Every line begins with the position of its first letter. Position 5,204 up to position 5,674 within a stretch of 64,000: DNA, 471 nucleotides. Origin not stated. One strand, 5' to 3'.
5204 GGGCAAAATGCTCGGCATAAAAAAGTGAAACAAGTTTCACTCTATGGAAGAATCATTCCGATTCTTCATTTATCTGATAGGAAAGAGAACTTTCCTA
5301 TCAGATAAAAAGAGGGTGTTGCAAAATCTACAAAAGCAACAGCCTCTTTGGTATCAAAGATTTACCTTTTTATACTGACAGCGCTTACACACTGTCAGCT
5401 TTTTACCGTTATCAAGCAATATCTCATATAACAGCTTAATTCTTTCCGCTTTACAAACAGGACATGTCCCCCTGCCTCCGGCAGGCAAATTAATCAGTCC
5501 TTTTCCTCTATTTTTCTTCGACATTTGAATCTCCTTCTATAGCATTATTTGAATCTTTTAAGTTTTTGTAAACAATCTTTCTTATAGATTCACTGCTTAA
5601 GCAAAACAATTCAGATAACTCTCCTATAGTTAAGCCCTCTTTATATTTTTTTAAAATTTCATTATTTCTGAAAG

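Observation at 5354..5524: Unannotated zinc-ribbon micro-ORF translationally coupled to a Mor-like HTH gene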

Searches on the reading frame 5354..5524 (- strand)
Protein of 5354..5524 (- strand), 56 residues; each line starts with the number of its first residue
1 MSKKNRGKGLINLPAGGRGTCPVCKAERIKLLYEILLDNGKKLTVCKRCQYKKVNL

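Call 3: search_protein_families(library=pfam, proteins=[window:5354-5524:-], max_evalue=1)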
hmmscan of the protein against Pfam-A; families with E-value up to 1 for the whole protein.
window:5354-5524:- (56 aa): 5 families
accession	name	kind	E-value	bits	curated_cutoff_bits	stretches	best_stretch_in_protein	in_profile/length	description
PF23548.1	Zn_ribbon_FGT1_2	-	0.034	14.2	27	1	10-27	11-29/35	FORGETTER1 second zinc ribbon domain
PF08271.17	Zn_Ribbon_TF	-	0.06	13.4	29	1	20-49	2-25/43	TFIIB zinc-binding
PF17302.8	DUF5351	-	0.073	13.8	27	1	7-25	6-24/29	Family of unknown function (DUF5351)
PF02150.21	Zn_ribbon_RPB9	-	0.15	12.4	25.2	0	36-53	11-31/36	RNA polymerases M/15 Kd subunit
PF21349.2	RUBY_RBDX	-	0.29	11.1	26.5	1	20-28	18-26/30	Rubrerythrin, rubredoxin-like domain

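Call 4: search_protein_families(library=ncbifam, proteins=[window:5354-5524:-], max_evalue=1)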
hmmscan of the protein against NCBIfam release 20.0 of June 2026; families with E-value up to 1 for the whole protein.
window:5354-5524:- (56 aa): 0 families

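Call 5: find_homologous_proteins(query=window:5357-5524:-, max_evalue=0.01)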
Query seq(56 aa) (56 aa): 26 proteins with E <= 0.01 among 26 candidates.
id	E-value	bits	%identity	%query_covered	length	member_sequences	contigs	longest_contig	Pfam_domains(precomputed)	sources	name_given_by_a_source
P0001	6.1e-30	118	100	100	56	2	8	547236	PF27208.1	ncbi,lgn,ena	-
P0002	8.8e-29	115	98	100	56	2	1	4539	PF27208.1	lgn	-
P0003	4.1e-27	110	93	100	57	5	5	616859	PF27208.1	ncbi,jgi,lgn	-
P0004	7.4e-24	99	86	100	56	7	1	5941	PF27208.1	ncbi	-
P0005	9.9e-23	96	84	100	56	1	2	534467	PF27208.1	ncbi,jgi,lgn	-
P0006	1.1e-22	96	80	100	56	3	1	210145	PF27208.1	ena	-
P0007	1.6e-21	92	79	100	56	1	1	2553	PF27208.1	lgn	-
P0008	3.7e-21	91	75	100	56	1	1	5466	PF27208.1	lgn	-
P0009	4.4e-21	91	77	100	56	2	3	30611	PF27208.1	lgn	-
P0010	5.2e-21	91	83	96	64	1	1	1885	PF27208.1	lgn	-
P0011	1.2e-19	86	84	89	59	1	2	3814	PF27208.1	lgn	-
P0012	2.9e-19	85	78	96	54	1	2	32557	PF27208.1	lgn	-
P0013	3.1e-19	85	74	95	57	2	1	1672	PF27208.1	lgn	-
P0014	4.1e-19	85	74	95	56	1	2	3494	PF27208.1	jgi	-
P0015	5.8e-18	81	69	98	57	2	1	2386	PF27208.1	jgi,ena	-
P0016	3.2e-17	79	71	93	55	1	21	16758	PF27208.1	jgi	jgi:hypothetical protein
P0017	5.5e-17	78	65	98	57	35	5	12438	PF27208.1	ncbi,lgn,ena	-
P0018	7.5e-17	78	67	98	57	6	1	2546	PF27208.1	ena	-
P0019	7.9e-17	77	81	86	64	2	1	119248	PF27208.1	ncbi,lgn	-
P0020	2.3e-15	73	65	96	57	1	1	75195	PF27208.1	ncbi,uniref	ncbi:hypothetical protein [Clostridium sp.]|uniref:hypothetical protein n=1 Tax=Clostridium sp. TaxI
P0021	6.2e-15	72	62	98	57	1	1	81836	PF27208.1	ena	-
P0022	7.4e-15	71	62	98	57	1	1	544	PF27208.1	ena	-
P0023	8.0e-11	59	56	98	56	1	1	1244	PF27208.1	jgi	jgi:hypothetical protein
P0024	1.9e-10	57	56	98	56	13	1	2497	PF27208.1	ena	-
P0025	4.1e-9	53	69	63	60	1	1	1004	PF27208.1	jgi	jgi:hypothetical protein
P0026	1.6e-7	48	56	89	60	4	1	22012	PF27208.1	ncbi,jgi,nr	ncbi:MAG: hypothetical protein LBH70_02360 [Spirochaetaceae bacterium]|jgi:hypothetical protein|nr:h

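Call 7: list_cluster_members(proteins=[P0001, P0003, P0017, P0020, P0026])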
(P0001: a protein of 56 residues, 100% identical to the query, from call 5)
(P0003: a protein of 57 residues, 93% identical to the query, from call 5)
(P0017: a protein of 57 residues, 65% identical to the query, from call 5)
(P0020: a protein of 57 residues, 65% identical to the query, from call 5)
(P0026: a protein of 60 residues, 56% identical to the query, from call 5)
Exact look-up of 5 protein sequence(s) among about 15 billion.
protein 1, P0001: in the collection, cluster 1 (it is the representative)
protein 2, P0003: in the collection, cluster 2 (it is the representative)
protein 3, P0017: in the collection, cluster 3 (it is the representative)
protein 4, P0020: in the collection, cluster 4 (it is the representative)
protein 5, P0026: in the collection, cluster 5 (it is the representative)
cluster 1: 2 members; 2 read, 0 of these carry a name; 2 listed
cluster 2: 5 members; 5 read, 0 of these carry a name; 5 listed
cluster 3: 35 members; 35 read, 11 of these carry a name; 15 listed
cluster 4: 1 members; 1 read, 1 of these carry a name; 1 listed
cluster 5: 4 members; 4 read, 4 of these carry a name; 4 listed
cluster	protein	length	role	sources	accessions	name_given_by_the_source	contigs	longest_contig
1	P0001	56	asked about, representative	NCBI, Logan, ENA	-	-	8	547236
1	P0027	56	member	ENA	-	-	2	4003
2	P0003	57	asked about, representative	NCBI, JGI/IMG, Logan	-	-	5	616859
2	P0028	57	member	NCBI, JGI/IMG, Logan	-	-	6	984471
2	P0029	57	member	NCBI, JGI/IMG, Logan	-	-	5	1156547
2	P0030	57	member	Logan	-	-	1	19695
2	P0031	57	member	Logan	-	-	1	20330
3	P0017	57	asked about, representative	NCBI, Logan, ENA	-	-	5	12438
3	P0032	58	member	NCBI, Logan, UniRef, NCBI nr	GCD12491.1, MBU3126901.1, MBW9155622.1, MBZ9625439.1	hypothetical protein LGL55_05500 [Clostridium tagluense] | Uncharacterized protein n=1 Tax=Clostridium tagluense TaxID=360422 RepID=A0A401USL1_9CLOT | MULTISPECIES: hypothetical protein [Clostridium]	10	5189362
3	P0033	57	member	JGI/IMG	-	hypothetical protein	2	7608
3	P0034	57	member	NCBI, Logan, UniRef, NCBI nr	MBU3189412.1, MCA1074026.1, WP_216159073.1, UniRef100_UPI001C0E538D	hypothetical protein K9O30_09900 [Clostridium bowmanii] | hypothetical protein n=1 Tax=Clostridium bowmanii TaxID=132925 RepID=UPI001C0E538D | hypothetical protein [Clostridium bowmanii]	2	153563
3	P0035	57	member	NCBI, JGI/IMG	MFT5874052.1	MAG: hypothetical protein ACI8WT_003012 [Clostridium sp.] | hypothetical protein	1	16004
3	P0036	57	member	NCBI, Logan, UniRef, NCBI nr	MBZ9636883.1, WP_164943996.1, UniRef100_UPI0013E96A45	hypothetical protein [Clostridium sp. FP1] | hypothetical protein n=1 Tax=Clostridium sp. FP1 TaxID=2724076 RepID=UPI0013E96A45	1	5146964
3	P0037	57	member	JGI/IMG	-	hypothetical protein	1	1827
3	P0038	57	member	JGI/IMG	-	hypothetical protein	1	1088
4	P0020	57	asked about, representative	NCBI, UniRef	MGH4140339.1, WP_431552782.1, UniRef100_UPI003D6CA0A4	hypothetical protein [Clostridium sp.] | hypothetical protein n=1 Tax=Clostridium sp. TaxID=1506 RepID=UPI003D6CA0A4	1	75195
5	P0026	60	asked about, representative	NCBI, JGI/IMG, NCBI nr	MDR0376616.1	MAG: hypothetical protein LBH70_02360 [Spirochaetaceae bacterium] | hypothetical protein | hypothetical protein [Spirochaetaceae bacterium]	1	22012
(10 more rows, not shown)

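Call 9: find_encoding_contigs(protein=P0001, flank=6000, max_places=4)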
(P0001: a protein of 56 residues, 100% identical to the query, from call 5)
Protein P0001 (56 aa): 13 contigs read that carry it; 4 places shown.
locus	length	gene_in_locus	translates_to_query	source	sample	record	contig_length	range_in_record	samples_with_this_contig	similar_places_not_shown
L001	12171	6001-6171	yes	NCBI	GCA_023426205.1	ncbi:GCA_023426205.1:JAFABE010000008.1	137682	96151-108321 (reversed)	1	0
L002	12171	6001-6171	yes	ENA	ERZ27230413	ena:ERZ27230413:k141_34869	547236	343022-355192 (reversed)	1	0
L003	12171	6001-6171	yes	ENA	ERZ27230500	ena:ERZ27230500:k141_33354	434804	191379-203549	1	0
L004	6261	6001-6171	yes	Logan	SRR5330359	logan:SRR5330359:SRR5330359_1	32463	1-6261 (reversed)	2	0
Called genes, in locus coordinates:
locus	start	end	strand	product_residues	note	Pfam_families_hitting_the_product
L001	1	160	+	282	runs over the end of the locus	PF00165:HTH_AraC (faint), PF12833:HTH_18, PF06445:GyrI-like, PF14526:Cass2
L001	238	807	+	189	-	PF13302:Acetyltransf_3, PF13420:Acetyltransf_4, PF00583:Acetyltransf_1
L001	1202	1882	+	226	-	-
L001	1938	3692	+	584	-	-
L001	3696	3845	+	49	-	-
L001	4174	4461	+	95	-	-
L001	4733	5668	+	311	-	-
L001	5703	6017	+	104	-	-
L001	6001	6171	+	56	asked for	PF27208:TP_0214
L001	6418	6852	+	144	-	PF00583:Acetyltransf_1, PF13673:Acetyltransf_10 (weak), PF13508:Acetyltransf_7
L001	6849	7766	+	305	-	PF08902:DUF1848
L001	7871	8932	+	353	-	PF24037:DUF7346 (faint), PF01022:HTH_5, PF12840:HTH_20 (weak), PF13412:HTH_24 (weak)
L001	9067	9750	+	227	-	PF00072:Response_reg, PF00486:Trans_reg_C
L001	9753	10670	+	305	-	PF00512:HisKA, PF02518:HATPase_c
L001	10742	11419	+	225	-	PF02463:SMC_N, PF00005:ABC_tran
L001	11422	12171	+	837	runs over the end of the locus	PF02687:FtsX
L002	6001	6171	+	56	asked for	PF27208:TP_0214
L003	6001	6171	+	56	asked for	PF27208:TP_0214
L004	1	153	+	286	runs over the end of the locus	PF00165:HTH_AraC (faint), PF12833:HTH_18, PF06445:GyrI-like, PF14526:Cass2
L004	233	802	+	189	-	PF13302:Acetyltransf_3, PF13420:Acetyltransf_4, PF00583:Acetyltransf_1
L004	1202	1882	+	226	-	-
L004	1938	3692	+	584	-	-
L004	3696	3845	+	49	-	-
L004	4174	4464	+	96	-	-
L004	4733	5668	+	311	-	-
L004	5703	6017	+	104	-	-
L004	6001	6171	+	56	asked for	PF27208:TP_0214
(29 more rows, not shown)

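Call 10: find_related_loci(query=A1, collection=genome_contigs, flank=5000)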
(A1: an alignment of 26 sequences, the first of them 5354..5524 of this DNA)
Query A1 (56 aa) in genome_contigs; peptide patterns used: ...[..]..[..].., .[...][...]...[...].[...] (x = any residue, [..] = any of these).
346 stretches matched a pattern; 273 encode a relative of the query (tblastn E <= 1e-3); the best 80 are kept; 80 distinct loci.
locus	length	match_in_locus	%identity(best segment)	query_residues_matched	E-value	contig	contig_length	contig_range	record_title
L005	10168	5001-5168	93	1-56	1e-29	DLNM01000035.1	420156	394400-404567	MAG TPA_asm: Firmicutes bacterium UBA7510 UBA7510_contig_70, whole genome shotgun sequence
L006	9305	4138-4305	84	1-56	4e-26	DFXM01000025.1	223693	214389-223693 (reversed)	MAG TPA_asm: Clostridium sp. UBA4108 UBA4108_contig_590, whole genome shotgun sequence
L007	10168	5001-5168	80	1-56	2e-25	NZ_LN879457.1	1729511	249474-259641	Desnuesiella massiliensis strain mt10, whole genome shotgun sequence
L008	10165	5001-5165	69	1-55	4e-22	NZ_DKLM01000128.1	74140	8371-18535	MAG: Clostridium sp. UBA6640 UBA6640_contig_264, whole genome shotgun sequence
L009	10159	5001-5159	72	1-53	3e-22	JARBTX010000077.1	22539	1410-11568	MAG: Anaerocolumna sp. isolate L_E1_T20_C_bin.29 scaffold_2756, whole genome shotgun sequence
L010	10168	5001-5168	68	1-56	3e-22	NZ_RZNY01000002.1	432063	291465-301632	Paenibacillus anaericanus strain DSM 15890 Scaffold2, whole genome shotgun sequence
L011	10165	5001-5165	69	1-55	4e-22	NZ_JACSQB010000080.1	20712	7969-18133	Clostridium faecium strain N37 c_000000000071, whole genome shotgun sequence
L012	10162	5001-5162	72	1-54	4e-22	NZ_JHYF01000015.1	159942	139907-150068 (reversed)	Alkaliphilus transvaalensis ATCC 700919 T335DRAFT_scaffold00012.12_C, whole genome shotgun sequence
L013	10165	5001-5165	71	1-55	8e-22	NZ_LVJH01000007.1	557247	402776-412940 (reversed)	Paenibacillus glacialis strain DSM 22343 PGLA07, whole genome shotgun sequence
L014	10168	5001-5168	70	1-56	1e-21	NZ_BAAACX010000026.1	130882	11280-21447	Paenibacillus motobuensis strain JCM 12774 sequence26, whole genome shotgun sequence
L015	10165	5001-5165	65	1-55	2e-21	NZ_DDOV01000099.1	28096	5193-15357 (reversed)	MAG: Clostridium sp. UBA2485 UBA2485_contig_373, whole genome shotgun sequence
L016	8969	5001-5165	65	1-55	5e-21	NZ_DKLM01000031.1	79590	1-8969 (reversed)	MAG: Clostridium sp. UBA6640 UBA6640_contig_165, whole genome shotgun sequence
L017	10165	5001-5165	64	1-55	6e-21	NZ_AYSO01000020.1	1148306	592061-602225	Clostridium argentinense CDC 2741 U732.Contig252, whole genome shotgun sequence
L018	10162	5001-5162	67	1-54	8e-21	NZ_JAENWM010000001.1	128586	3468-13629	MAG: Clostridium sp. isolate 5_8_m_bin12 k141_576573_length_128586_cov_241.2798, whole genome shotgun sequence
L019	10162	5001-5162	70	1-54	2e-20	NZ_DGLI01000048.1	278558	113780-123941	MAG: Clostridium sp. UBA4548 UBA4548_contig_67, whole genome shotgun sequence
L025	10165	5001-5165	60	1-55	5e-20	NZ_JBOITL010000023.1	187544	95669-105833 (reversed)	MAG: Clostridium sp. isolate Enrichment4 NODE_24_length_187544_cov_9.709258, whole genome shotgun sequence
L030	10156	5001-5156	71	3-54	2e-19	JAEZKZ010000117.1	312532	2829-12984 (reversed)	MAG: Bacillota bacterium isolate OH_CDB_54 k127_592178, whole genome shotgun sequence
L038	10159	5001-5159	62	2-54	4e-19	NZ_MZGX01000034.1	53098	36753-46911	Ruminiclostridium hungatei strain DSM 14427 CLHUN_contig000034, whole genome shotgun sequence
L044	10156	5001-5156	67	3-54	7e-19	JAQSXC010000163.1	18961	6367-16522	MAG: Eubacterium sp. isolate L_E1_T20_A_bin.111 scaffold_10584, whole genome shotgun sequence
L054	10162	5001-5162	63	2-55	4e-18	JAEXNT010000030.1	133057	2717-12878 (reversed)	MAG: Bacillota bacterium isolate OH_HBrB_109 k127_1477175, whole genome shotgun sequence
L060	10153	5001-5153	61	1-51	6e-18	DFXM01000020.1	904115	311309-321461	MAG TPA_asm: Clostridium sp. UBA4108 UBA4108_contig_313, whole genome shotgun sequence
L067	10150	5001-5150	64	1-50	3e-17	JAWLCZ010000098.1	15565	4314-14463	MAG: Paenibacillaceae bacterium isolate 15dZY3.bin.76 NODE_4099_length_15565_cov_3.423962, whole genome shotgun sequence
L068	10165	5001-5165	67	1-55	2e-19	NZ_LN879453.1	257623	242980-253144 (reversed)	Desnuesiella massiliensis strain mt10, whole genome shotgun sequence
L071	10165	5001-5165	55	1-55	1e-16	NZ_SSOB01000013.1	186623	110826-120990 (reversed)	Cohnella fermenti strain CC-MHH1044 contig013, whole genome shotgun sequence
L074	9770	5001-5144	67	1-49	1e-16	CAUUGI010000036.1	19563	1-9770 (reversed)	MAG TPA_asm: uncultured Treponema sp. isolate ERR10228863_bin.23_MetaWRAP_v1.3_MAG genome assembly, contig: ERZ21659590.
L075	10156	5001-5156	62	1-52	2e-16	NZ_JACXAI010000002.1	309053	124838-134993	Metabacillus arenae strain IB182487 Contig_2, whole genome shotgun sequence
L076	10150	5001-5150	62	1-50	2e-16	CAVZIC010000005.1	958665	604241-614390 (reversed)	MAG: uncultured Chloroflexia bacterium isolate MFD02416.bin.2.12 genome assembly, contig: contig_1795, whole genome shot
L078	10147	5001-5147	65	1-49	4e-16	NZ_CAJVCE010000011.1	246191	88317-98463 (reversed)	Paenibacillus allorhizosphaerae strain CIP 111802, whole genome shotgun sequence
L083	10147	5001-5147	61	1-49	8e-16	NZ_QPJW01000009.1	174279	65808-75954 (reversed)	Fontibacillus phaseoli strain CECT 8333 Ga0244632_109, whole genome shotgun sequence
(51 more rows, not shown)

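Call 14: search_protein_representatives(alignment_id=A1)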
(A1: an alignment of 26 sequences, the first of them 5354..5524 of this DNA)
Query: 26 sequences, 57 profile positions. Proteins with E-value up to 0.001 (for the whole library): 133; up to 1e-10: 68; up to 1e-30: 0. The best 133 are listed.
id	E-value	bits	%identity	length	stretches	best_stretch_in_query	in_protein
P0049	5.2e-20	87.1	-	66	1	1-52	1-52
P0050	5.5e-20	87.0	-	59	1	1-55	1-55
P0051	1.6e-19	85.5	-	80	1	1-52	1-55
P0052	1.6e-19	85.5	-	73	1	1-51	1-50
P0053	3.7e-19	84.3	-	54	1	1-52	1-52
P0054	4.0e-18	81.0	-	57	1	1-56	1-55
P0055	6.9e-18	80.3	-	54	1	1-52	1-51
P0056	1.2e-17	79.5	-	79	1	1-51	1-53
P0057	1.7e-17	79.0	-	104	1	1-53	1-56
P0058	3.5e-17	78.0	-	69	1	1-52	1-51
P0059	9.0e-17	76.7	-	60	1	1-51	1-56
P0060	1.2e-16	76.3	-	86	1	1-51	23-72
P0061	1.4e-16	76.1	-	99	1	1-51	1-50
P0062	1.4e-16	76.0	-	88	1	1-53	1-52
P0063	2.3e-16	75.4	-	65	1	1-51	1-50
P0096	7.7e-13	64.1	-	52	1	1-52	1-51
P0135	8.7e-09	51.1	-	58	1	1-52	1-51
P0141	2.2e-08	49.8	-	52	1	1-52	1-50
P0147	1.3e-07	47.4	-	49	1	1-50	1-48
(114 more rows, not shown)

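Call 16: search_protein_families(library=pfam, proteins=[L015:4058-4924:+, L015:3104-4039:+, L015:5364-6380:-, L015:6629-8686:+, L074:4459-5001:+, L074:3414-4469:+, L074:5458-6606:+, L025:4351-4881:+, L025:5432-7732:-, L008:4230-4760:+], max_evalue=0.001)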
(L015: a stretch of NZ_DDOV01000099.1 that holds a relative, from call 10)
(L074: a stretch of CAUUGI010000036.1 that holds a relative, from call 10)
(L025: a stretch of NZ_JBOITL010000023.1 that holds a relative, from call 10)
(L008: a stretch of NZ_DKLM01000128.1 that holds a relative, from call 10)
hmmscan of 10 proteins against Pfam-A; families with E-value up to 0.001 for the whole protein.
L015:4058-4924:+ (288 aa): 3 families
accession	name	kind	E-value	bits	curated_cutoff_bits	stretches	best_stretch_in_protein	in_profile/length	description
PF00483.29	NTP_transferase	-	5.1e-36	124.9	21.2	1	5-267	1-242/245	Nucleotidyl transferase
PF12804.13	NTP_transf_3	-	4.2e-07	30.7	27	1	6-158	1-121/160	MobA-like NTP transferase domain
PF00535.33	Glycos_transf_2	-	0.00075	19.9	23.3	0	94-189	51-145/168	Glycosyl transferase family 2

L015:3104-4039:+ (311 aa): 3 families
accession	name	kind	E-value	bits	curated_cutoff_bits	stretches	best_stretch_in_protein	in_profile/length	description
PF21621.3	MPI_cupin_dom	-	3e-14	53.2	27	1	232-306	3-76/79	Mannose-6-phosphate isomerase, cupin domain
PF20511.4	PMI_typeI_cat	-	4.3e-13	50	22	1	5-109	3-113/143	Phosphomannose isomerase type I, catalytic domain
PF07883.17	Cupin_2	-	4.9e-05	23.4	27.2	0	262-294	21-53/70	Cupin domain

L015:5364-6380:- (338 aa): 1 family
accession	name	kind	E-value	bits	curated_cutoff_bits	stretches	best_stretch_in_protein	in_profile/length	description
PF03816.19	LytR_cpsA_psr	-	1e-37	130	24.6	1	90-246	1-148/150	LytR_cpsA_psr family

L015:6629-8686:+ (685 aa): 7 families
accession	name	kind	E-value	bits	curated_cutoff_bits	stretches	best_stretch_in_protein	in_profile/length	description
PF02518.31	HATPase_c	-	1.1e-30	106.7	26.4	1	544-652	2-108/111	Histidine kinase-, DNA gyrase B-, and HSP90-like ATPase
PF00512.31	HisKA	-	7.2e-16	58.4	26.9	1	426-495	2-64/66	His Kinase A (phospho-acceptor) domain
PF00989.32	PAS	-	3.5e-15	56.4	22.6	2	176-277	11-112/113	PAS fold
PF13426.13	PAS_9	-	2.7e-14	53.7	27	2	304-405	2-103/103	PAS domain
PF13188.13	PAS_8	-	2.7e-11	43.4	21.8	0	293-328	1-37/65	PAS domain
PF24820.1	Diguanyl_cycl_sensor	-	1.2e-08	35.3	28.1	0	177-275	8-107/109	Diguanylate cyclase-like sensor domain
PF13589.12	HATPase_c_3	-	0.00096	19.6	25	0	548-620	3-76/137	Histidine kinase-, DNA gyrase B-, and HSP90-like ATPase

L074:4459-5001:+ (180 aa): 1 family
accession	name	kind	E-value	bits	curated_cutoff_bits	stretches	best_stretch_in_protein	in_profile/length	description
PF01196.24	Ribosomal_L17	-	2.3e-37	128.2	27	1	20-116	1-97/97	Ribosomal protein L17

L074:3414-4469:+ (351 aa): 3 families
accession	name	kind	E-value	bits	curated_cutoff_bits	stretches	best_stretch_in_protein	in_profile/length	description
PF03118.21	RNA_pol_A_CTD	-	8.5e-27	93.1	23.8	1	257-322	2-67/67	Bacterial RNA polymerase, alpha chain C terminal domain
PF01193.29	RNA_pol_L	-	2.9e-24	85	24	1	34-238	2-74/74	RNA polymerase Rpb3/Rpb11 dimerisation domain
PF01000.31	RNA_pol_A_bac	-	3.5e-23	82.5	33.9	1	77-188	6-119/119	RNA polymerase Rpb3/RpoA insert domain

L074:5458-6606:+ (382 aa): 3 families
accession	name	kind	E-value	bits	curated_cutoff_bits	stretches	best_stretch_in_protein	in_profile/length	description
PF13458.12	Peripla_BP_6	-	4.1e-68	231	31.7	1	32-368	2-342/343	Periplasmic binding protein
PF13433.12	Peripla_BP_5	-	1.2e-27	97.4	27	1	32-380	1-352/363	Periplasmic binding protein domain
PF01094.35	ANF_receptor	-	1e-22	81.2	25.4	1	51-355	2-340/353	Receptor family ligand binding region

L025:4351-4881:+ (176 aa): 5 families
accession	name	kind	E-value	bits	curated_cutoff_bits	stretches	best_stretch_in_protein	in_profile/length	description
PF13189.12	Cytidylate_kin2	-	5.1e-21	76.1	28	1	3-160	2-176/176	Cytidylate kinase-like family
PF02224.24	Cytidylate_kin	-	1.1e-11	45.2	26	2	3-48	1-49/211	Cytidylate kinase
PF13238.12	AAA_18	-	1.9e-09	38.5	29.4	1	3-116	1-118/128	AAA domain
PF13207.12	AAA_17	-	3.5e-08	34.2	27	1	11-112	6-126/136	AAA domain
PF07931.18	CPT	-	0.0002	21.7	22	0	3-32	4-33/172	Chloramphenicol phosphotransferase-like protein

L025:5432-7732:- (766 aa): 6 families
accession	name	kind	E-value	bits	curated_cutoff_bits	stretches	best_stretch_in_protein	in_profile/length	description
PF00990.26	GGDEF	-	1.6e-40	139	23.8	1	596-754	1-161/161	Diguanylate cyclase, GGDEF domain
PF07695.17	7TMR-DISM_7TM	-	1.2e-14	55.1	29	1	214-410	4-203/205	7TM diverse intracellular signalling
PF01590.32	GAF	-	8.3e-12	46.2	22.4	1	448-583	1-133/133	GAF domain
PF13185.12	GAF_2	-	3.8e-11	43.8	28.6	1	447-584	2-136/136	GAF domain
PF02837.24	Glyco_hydro_2_N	-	0.00032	21.1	28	1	73-178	34-131/169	Glycosyl hydrolases family 2, sugar binding domain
PF24898.2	GGDEF_GdpP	-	0.00034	21.3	30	1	634-756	2-117/126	Cyclic-di-AMP phosphodiesterase GdpP-like, GGDEF domain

L008:4230-4760:+ (176 aa): 1 family
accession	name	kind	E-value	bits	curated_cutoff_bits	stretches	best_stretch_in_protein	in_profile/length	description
PF01558.24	POR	-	2.8e-37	129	27.4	1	12-172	1-172/173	Pyruvate ferredoxin/flavodoxin oxidoreductase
